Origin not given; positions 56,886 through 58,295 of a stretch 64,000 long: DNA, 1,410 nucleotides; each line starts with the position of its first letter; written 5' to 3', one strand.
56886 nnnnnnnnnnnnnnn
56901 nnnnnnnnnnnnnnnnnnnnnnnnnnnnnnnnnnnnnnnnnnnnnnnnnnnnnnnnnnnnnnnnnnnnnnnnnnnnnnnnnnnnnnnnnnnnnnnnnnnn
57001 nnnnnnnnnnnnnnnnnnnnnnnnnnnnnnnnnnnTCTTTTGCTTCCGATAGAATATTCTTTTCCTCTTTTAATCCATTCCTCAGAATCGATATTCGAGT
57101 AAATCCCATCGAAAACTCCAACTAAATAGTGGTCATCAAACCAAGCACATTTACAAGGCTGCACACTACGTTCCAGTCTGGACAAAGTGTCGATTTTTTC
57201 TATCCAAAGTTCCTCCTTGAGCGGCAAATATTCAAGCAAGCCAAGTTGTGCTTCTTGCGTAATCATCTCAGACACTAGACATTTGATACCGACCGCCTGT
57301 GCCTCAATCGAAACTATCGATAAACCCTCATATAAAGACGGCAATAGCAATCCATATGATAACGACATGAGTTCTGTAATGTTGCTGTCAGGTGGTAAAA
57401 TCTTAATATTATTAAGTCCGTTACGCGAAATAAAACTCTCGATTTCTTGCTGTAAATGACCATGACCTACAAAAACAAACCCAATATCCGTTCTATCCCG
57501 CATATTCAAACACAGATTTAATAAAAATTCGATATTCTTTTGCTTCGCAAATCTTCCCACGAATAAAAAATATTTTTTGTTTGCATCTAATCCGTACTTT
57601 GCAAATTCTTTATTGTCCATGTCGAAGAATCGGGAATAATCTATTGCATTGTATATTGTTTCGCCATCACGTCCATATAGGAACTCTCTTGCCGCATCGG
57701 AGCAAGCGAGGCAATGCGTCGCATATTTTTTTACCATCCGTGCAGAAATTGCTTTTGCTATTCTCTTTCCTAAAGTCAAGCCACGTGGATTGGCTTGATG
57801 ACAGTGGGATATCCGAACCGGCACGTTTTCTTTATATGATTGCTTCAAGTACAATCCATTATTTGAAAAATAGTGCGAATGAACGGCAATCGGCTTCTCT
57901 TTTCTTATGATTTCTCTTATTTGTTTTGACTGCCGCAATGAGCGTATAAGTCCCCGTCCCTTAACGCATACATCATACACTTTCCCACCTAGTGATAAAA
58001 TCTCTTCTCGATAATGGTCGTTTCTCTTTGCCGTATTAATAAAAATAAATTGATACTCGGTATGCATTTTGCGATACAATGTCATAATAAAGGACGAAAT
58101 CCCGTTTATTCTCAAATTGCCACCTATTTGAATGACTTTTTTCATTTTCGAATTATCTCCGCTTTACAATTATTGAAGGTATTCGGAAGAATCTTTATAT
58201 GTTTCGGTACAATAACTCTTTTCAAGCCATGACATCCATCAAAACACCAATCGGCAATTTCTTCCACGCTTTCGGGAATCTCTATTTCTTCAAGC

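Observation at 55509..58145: Three-module fusion: GT4 glycosyltransferase + Sel1 repeats + BspA-type LRRs in one cytoplasmic 878-aa protein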

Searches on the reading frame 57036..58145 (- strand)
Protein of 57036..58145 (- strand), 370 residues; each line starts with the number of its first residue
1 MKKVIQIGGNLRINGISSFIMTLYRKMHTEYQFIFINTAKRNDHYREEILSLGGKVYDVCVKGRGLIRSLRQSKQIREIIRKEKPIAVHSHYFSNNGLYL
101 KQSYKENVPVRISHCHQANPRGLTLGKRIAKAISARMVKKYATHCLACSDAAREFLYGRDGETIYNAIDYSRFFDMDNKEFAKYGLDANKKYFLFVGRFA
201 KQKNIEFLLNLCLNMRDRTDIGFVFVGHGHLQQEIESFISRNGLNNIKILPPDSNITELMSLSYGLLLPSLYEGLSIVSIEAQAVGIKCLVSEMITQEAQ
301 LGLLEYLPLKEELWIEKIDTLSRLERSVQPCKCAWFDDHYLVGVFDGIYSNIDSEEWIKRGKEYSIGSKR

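Call 27: search_solved_structures(query=A4, max_evalue=0.001, show_alignments=3)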
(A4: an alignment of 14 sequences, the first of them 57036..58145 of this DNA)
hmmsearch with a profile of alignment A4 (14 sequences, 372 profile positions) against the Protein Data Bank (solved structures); distinct sequences matched with E-value up to 0.001: 69 (the best 60 are shown).
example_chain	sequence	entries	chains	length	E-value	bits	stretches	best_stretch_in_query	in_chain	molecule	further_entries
5d00_A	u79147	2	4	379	4.5e-22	81.8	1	68-293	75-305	N-acetyl-alpha-D-glucosaminyl L-malate synthase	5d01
2jjm_A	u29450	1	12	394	1.1e-20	77.2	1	148-351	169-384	GLYCOSYL TRANSFERASE, GROUP 1 FAMILY PROTEIN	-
3mbo_A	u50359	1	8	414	1.4e-20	76.9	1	148-351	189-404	Glycosyltransferase, group 1 family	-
8qoy_A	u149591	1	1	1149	1.8e-14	56.7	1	157-346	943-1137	TagF-like capsule polymerase Cps3D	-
6eji_A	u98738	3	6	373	5.8e-13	51.8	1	189-293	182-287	WlaC protein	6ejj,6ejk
6tvp_A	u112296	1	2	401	1.6e-12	50.4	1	158-294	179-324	Alpha-maltose-1-phosphate synthase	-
6n1x_A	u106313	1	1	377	6.3e-12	48.4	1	162-294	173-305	Glycosyltransferase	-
6d9t_A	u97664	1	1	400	7e-12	48.2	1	162-294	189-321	Glycosyl transferase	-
2bfw_A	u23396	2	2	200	5.3e-11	45.3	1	175-292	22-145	GLGA GLYCOGEN SYNTHASE | PGS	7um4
9m88_C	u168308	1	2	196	5.7e-11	45.2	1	175-292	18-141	Glycogen synthase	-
3l01_A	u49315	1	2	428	1.3e-10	44.1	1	174-292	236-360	GlgA glycogen synthase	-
3fro_A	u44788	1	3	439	1.3e-10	44.1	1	174-292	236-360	GlgA glycogen synthase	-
2bis_A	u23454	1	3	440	1.3e-10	44.1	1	174-292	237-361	GLGA GLYCOGEN SYNTHASE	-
6hll_A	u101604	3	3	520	1.8e-10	43.6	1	175-292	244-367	Substance-P receptor,GlgA glycogen synthase,Substance-P receptor | Substance-P receptor,Substance-P receptor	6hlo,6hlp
6lfl_A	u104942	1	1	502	2.4e-10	43.2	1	173-292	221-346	C-X-C chemokine receptor type 2,GlgA glycogen synthase,C-X-C chemokine receptor type 2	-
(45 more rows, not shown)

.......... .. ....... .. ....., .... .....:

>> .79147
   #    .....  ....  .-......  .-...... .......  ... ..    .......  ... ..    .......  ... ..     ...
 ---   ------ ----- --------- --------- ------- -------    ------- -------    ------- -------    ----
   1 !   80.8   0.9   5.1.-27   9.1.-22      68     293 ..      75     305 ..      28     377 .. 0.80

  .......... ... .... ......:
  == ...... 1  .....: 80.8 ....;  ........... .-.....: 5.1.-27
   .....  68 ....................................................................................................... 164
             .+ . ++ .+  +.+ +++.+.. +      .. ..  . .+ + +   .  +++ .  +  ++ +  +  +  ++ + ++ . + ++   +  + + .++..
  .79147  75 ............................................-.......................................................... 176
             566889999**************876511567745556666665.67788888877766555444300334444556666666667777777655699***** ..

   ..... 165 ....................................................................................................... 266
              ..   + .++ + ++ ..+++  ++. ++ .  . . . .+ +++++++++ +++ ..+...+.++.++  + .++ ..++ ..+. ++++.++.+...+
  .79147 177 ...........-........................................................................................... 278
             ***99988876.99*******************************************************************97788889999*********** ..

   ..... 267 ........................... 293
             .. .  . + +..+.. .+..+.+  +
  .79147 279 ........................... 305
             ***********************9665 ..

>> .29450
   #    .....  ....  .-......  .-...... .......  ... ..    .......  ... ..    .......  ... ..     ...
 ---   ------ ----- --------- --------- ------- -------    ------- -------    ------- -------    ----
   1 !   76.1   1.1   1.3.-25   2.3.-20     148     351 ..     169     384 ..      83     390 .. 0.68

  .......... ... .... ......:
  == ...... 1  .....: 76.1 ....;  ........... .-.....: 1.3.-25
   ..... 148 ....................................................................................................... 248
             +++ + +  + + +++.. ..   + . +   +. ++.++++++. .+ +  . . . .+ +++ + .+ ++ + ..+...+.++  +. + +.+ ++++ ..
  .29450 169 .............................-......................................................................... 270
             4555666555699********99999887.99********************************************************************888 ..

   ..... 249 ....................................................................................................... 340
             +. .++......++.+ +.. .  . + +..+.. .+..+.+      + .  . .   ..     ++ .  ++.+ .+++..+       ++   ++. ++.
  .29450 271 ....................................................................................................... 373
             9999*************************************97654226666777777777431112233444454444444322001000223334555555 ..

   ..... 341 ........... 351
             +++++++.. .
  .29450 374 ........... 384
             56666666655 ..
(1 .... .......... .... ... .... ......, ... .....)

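Call 61: search_protein_representatives(alignment_id=A4)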
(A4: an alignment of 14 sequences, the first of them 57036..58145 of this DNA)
Query: 14 sequences, 372 profile positions. Proteins with E-value up to 0.001 (for the whole library): 251093; up to 1e-10: 51348; up to 1e-30: 7707. The best 150 are listed.
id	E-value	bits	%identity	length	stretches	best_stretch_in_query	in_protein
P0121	2.3e-167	573.1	-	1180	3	1-352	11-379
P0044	8.9e-154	528.4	-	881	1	1-371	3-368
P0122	2.1e-137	474.5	-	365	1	1-351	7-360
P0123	5.0e-134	463.4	-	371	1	1-349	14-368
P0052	1.0e-131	455.8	-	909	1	1-369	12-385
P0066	1.7e-115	402.4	-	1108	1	2-372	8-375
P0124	2.5e-115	401.9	-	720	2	2-352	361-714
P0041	1.3e-112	393.0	-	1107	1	1-371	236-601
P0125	1.3e-108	379.7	-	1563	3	12-355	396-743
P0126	2.8e-107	375.4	-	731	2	1-351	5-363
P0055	6.6e-107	374.2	-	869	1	1-372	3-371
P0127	9.9e-104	363.7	-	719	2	1-354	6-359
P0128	5.2e-98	344.9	-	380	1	1-351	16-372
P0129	4.1e-94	332.0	-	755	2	12-355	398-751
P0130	7.2e-93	328.0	-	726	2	9-353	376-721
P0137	8.0e-77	275.2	-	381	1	2-349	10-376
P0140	4.7e-75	269.3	-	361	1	1-349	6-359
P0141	9.6e-75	268.3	-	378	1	2-351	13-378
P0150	1.2e-71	258.1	-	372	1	1-351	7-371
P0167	8.7e-67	242.1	-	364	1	1-351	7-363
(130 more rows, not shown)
